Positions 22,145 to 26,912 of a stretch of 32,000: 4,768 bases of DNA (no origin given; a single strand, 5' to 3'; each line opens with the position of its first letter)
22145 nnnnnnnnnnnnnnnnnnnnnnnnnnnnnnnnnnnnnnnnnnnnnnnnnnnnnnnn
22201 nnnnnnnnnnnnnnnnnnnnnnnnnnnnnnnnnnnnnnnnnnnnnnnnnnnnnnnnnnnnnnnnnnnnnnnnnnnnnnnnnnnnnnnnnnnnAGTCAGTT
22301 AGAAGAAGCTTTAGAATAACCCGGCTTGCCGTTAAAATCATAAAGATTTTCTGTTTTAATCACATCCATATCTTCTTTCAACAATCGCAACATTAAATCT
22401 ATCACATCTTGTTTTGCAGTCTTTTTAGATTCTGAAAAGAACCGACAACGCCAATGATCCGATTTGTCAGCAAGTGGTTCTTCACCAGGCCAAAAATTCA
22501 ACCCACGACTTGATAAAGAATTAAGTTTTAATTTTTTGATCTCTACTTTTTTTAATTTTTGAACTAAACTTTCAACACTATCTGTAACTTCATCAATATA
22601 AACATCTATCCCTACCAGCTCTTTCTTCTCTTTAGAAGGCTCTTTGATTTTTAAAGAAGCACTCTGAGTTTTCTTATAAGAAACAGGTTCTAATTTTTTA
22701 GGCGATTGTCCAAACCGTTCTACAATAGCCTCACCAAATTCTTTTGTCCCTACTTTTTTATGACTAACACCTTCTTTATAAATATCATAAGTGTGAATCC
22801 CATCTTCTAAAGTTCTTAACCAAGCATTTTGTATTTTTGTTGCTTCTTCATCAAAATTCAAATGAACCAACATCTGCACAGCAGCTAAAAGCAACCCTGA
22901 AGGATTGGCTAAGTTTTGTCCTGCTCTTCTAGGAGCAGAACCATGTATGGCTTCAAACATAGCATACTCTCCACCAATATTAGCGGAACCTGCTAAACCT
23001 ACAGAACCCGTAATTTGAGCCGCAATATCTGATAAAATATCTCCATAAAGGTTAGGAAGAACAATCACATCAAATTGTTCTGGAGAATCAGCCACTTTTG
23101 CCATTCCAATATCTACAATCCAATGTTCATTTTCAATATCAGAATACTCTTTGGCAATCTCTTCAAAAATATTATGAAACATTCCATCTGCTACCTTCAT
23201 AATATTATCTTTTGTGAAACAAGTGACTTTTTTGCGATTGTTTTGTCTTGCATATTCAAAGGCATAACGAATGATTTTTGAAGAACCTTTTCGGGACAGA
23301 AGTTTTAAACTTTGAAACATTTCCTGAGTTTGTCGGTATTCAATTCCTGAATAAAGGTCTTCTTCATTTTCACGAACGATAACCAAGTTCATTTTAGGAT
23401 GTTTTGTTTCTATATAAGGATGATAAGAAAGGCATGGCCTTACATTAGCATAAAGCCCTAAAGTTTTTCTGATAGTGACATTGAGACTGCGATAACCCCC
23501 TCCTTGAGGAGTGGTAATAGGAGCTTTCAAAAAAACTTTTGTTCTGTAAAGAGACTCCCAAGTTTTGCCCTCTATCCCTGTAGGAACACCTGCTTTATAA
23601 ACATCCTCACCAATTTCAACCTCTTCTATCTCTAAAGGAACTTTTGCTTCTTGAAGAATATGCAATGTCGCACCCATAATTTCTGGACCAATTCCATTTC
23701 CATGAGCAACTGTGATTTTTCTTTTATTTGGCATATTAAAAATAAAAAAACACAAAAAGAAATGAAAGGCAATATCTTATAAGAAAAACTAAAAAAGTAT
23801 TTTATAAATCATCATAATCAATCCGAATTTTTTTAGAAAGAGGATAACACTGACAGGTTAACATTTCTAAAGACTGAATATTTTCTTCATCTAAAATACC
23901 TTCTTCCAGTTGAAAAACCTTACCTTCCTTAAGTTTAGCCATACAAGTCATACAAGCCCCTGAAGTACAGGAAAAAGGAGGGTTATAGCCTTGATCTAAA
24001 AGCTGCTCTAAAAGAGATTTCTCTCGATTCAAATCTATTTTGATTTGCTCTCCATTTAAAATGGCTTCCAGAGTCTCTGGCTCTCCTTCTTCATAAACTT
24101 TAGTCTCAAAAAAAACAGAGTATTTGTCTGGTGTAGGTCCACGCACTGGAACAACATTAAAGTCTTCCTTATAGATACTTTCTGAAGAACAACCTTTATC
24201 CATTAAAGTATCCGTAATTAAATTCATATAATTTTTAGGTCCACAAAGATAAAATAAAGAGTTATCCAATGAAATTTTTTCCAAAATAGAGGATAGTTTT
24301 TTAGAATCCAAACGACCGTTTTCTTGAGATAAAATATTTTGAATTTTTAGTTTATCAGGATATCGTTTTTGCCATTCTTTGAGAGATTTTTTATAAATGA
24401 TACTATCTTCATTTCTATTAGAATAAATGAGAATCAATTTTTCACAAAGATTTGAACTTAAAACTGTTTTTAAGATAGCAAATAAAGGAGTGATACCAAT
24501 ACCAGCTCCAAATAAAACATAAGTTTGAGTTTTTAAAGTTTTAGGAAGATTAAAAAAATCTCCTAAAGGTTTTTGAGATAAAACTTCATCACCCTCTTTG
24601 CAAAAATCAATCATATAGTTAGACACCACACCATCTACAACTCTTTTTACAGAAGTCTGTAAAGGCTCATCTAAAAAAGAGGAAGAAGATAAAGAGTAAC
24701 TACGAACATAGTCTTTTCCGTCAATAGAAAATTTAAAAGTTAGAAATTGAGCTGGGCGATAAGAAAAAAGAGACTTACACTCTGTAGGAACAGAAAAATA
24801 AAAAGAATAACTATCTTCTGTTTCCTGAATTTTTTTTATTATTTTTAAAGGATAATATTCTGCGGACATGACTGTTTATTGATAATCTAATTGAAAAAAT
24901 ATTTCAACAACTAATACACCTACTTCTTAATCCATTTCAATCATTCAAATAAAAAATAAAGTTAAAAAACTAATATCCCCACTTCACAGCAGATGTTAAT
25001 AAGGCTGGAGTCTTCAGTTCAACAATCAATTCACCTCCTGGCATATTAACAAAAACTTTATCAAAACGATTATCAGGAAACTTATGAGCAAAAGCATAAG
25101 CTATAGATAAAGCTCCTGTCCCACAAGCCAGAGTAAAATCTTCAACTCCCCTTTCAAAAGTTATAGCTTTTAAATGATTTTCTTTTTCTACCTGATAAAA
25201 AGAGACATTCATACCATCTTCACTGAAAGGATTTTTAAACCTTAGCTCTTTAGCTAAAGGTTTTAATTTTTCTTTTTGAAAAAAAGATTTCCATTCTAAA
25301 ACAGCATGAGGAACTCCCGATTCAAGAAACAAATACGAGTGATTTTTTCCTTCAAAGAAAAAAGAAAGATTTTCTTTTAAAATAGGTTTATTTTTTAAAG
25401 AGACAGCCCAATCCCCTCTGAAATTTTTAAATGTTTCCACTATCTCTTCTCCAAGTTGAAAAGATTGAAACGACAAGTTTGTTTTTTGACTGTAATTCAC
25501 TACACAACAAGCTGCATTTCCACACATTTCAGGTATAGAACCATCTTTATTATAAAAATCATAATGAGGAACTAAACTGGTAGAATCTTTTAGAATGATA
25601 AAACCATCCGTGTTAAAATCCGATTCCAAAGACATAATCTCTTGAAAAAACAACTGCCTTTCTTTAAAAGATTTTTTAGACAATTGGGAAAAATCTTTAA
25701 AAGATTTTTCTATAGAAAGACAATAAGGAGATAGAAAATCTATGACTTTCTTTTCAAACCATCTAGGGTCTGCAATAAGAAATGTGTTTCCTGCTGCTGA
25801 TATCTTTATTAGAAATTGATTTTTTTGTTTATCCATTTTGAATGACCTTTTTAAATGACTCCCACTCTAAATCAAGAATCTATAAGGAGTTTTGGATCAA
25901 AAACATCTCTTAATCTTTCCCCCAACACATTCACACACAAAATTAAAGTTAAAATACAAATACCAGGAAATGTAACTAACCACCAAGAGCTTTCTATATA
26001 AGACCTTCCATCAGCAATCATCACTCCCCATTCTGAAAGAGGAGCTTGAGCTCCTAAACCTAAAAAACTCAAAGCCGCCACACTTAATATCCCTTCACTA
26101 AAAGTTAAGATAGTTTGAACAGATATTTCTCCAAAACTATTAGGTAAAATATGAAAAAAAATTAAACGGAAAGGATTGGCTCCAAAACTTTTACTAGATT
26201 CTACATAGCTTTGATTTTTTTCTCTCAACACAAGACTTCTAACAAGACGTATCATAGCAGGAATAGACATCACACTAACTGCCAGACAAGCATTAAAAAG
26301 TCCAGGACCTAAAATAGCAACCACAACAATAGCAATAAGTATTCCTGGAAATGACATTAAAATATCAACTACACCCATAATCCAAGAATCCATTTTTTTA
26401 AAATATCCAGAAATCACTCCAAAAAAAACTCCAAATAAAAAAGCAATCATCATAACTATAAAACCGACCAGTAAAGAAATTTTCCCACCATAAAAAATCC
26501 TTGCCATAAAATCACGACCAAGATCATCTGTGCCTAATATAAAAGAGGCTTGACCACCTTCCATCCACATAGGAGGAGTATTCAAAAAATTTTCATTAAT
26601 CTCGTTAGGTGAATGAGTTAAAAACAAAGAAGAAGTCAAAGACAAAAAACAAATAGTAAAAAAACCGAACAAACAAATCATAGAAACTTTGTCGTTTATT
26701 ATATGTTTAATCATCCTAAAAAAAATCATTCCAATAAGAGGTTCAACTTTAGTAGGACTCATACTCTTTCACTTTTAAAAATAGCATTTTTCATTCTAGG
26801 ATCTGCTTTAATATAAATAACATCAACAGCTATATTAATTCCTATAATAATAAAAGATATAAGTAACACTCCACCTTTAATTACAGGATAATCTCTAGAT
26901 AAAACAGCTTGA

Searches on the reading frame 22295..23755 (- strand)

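Call 50: search_protein_families(library=pfam, proteins=[window:22295-23755:-], max_evalue=0.001)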
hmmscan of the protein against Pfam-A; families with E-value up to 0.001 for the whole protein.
window:22295-23755:- (486 aa): 2 families
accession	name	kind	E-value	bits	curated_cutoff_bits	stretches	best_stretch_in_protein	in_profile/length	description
PF00180.25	Iso_dh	-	1.2e-95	321.2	27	1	13-344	1-348/348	Isocitrate/isopropylmalate dehydrogenase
PF18324.6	Isocitrate_DH_C_bact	-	7.9e-32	110.1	25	1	378-484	1-108/110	Bacterial isocitrate dehydrogenase, C-terminal domain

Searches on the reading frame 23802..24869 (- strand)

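Call 50: search_protein_families(library=pfam, proteins=[window:23802-24869:-], max_evalue=0.001)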
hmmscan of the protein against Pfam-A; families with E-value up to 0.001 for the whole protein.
window:23802-24869:- (355 aa): 4 families
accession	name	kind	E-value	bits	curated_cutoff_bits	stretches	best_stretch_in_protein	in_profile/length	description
PF00175.26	NAD_binding_1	-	2.4e-15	57.6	22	1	121-217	3-106/109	Oxidoreductase NAD-binding domain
PF00111.32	Fer2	-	1.3e-13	51.1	21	1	271-343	3-76/77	2Fe-2S iron-sulfur cluster binding domain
PF00970.30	FAD_binding_6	-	5.8e-11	43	21.1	1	8-105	2-97/99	Oxidoreductase FAD-binding domain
PF08030.17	NAD_binding_6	-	5.1e-05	23.8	22.2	1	118-194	5-88/156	Ferric reductase NAD binding domain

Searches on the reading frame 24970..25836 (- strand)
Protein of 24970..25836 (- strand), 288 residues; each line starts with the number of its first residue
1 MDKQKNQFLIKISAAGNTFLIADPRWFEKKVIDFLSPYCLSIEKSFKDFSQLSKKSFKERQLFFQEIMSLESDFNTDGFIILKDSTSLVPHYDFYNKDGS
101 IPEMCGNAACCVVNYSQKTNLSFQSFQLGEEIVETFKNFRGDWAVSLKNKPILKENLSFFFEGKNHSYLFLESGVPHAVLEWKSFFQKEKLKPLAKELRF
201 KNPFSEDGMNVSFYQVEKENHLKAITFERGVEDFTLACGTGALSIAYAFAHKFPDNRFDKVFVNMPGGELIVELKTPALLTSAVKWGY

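Call 50: search_protein_families(library=pfam, proteins=[window:24970-25836:-], max_evalue=0.001)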
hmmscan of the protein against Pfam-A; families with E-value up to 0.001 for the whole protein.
window:24970-25836:- (288 aa): 1 family
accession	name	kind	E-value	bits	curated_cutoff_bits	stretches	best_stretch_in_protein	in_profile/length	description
PF01678.24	DAP_epimerase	-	5.5e-20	72.1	34.7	2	172-276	4-106/121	Diaminopimelate epimerase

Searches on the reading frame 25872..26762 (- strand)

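Call 50: search_protein_families(library=pfam, proteins=[window:25872-26762:-], max_evalue=0.001)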
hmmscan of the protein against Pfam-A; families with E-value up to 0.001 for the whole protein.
window:25872-26762:- (296 aa): 1 family
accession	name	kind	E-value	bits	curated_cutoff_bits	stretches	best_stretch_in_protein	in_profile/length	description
PF00528.27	BPD_transp_1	-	2.2e-29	102.9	26.4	1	111-292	1-182/184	Binding-protein-dependent transport system inner membrane component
